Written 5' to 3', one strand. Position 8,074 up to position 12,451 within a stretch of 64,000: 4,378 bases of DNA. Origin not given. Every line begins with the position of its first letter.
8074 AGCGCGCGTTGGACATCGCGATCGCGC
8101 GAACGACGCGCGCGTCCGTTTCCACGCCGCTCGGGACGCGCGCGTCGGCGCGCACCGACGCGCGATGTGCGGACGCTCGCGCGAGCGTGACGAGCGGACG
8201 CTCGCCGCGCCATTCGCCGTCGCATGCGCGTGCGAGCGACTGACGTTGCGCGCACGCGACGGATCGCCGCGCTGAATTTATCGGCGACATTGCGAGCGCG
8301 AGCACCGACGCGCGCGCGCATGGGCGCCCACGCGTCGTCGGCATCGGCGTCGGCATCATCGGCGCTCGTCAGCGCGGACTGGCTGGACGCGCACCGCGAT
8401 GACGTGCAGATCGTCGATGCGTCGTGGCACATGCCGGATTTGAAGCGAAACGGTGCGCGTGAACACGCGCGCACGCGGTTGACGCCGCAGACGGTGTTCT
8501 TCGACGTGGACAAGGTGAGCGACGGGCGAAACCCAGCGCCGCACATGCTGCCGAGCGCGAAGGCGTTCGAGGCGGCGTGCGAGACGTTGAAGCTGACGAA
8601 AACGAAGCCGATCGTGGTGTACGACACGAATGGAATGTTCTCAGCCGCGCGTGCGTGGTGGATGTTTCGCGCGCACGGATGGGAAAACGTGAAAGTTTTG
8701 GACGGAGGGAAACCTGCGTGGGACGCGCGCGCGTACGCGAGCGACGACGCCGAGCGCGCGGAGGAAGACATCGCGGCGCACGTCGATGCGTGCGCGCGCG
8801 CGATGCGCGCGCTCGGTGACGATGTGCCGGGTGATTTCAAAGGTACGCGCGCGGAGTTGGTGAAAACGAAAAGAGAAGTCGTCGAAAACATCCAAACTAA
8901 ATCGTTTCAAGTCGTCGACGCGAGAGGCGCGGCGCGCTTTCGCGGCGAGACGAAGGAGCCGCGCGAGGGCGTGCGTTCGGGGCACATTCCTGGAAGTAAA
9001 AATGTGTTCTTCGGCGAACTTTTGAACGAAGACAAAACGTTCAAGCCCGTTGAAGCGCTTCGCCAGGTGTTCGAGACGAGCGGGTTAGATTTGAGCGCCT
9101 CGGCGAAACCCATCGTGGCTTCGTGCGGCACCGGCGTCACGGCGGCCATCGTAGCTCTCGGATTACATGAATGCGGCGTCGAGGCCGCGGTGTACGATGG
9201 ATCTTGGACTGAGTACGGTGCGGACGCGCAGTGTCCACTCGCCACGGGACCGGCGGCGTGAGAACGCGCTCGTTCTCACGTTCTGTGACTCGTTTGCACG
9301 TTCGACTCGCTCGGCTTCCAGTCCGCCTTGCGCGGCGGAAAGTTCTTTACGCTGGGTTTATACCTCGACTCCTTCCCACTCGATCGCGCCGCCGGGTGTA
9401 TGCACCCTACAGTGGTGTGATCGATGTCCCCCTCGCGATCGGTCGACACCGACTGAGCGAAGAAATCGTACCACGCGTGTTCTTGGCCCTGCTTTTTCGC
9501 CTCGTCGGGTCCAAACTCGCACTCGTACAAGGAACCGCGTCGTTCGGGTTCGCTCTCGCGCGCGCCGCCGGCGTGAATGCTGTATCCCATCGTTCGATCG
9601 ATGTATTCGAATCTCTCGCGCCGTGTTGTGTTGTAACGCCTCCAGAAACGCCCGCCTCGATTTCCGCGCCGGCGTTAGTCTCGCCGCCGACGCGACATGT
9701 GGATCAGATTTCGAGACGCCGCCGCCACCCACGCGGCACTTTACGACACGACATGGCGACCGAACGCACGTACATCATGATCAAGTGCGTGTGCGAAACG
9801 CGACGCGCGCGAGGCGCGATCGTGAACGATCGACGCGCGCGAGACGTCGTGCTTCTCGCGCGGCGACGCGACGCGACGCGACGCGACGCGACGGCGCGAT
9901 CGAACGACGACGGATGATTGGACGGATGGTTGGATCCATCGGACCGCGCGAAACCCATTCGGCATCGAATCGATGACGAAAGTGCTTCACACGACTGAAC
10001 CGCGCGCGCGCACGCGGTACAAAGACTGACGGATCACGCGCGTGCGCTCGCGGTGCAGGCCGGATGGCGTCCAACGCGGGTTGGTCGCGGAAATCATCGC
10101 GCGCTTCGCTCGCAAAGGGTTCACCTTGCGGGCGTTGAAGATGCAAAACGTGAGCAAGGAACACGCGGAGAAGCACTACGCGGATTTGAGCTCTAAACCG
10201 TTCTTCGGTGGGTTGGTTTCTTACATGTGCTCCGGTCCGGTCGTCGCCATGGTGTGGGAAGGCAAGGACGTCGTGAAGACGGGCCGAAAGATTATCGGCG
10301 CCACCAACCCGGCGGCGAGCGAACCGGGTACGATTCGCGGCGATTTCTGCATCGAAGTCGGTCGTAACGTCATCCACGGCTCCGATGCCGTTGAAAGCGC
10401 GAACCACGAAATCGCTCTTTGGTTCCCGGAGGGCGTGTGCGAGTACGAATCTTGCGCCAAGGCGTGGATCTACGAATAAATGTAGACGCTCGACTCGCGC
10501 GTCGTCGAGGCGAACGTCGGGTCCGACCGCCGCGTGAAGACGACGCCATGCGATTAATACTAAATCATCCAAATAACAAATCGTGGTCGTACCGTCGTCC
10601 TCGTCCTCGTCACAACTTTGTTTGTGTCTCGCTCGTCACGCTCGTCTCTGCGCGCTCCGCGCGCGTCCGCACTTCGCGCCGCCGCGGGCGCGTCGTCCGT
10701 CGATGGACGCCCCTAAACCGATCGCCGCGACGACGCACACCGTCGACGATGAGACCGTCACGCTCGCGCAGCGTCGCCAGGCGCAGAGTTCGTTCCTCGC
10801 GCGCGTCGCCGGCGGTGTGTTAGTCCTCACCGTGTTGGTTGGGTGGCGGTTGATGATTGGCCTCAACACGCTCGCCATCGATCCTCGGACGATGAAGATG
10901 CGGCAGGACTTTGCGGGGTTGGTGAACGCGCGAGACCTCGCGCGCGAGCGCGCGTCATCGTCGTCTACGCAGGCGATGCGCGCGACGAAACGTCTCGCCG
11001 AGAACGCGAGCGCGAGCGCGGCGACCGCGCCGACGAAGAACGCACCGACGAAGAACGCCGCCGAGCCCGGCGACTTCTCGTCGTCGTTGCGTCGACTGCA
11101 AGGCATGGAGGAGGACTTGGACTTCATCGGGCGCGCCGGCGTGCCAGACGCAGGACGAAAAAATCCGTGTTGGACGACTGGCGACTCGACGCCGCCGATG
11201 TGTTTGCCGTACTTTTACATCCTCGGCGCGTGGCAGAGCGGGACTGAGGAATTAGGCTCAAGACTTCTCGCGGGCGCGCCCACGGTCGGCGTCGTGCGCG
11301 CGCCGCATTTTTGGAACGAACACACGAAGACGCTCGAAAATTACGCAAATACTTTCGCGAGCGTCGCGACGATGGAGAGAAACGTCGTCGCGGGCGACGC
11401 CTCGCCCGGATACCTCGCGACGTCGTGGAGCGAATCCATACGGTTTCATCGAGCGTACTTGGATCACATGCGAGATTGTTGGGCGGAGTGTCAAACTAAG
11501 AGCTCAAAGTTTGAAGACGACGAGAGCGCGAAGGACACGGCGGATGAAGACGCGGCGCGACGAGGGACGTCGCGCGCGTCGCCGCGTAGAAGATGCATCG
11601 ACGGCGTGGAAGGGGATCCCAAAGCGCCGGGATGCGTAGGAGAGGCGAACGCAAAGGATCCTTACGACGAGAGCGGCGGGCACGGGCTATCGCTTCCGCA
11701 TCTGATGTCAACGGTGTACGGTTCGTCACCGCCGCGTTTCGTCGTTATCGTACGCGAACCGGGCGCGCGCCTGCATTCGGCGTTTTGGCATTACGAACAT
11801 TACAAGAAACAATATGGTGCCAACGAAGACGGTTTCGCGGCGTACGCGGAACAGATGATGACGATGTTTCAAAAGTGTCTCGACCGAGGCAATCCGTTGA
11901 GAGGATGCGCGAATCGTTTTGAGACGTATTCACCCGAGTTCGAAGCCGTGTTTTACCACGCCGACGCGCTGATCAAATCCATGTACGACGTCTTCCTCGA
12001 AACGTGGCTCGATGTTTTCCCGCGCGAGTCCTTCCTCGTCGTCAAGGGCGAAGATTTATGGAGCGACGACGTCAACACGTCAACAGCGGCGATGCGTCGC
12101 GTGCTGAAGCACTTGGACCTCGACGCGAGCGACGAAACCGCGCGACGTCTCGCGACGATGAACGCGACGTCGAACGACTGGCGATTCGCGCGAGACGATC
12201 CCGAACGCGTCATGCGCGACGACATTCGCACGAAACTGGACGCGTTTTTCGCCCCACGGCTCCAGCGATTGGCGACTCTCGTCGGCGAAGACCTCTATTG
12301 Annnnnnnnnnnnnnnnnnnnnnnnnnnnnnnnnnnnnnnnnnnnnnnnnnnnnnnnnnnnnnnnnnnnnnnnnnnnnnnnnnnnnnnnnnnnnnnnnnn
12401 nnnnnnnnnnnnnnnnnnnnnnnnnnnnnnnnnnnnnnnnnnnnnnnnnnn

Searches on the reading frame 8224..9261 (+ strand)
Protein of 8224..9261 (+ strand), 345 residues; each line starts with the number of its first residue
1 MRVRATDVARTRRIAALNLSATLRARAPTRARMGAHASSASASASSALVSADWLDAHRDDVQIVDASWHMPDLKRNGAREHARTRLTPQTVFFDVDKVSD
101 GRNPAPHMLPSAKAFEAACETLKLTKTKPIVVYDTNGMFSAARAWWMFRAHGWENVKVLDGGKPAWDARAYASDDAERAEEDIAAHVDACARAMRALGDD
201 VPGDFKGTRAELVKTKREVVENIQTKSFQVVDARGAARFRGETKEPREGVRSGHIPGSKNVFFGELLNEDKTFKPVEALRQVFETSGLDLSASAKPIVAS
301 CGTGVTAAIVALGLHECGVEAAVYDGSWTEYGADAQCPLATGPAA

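Call 5: search_protein_families(library=pfam, proteins=[window:8224-9261:+], max_evalue=0.01)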
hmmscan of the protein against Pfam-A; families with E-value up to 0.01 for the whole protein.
window:8224-9261:+ (345 aa): 1 family
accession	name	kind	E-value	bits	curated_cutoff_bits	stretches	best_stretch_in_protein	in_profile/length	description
PF00581.25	Rhodanese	-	5.7e-22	78.5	22.2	2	217-332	3-100/102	Rhodanese-like domain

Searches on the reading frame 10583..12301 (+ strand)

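Call 5: search_protein_families(library=pfam, proteins=[window:10583-12301:+], max_evalue=0.01)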
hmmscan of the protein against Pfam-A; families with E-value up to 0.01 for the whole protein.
window:10583-12301:+ (572 aa): 1 family
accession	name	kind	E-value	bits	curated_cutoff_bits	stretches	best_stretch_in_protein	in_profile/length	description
PF00685.33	Sulfotransfer_1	-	0.00079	19.3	22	1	381-524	88-192/255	Sulfotransferase domain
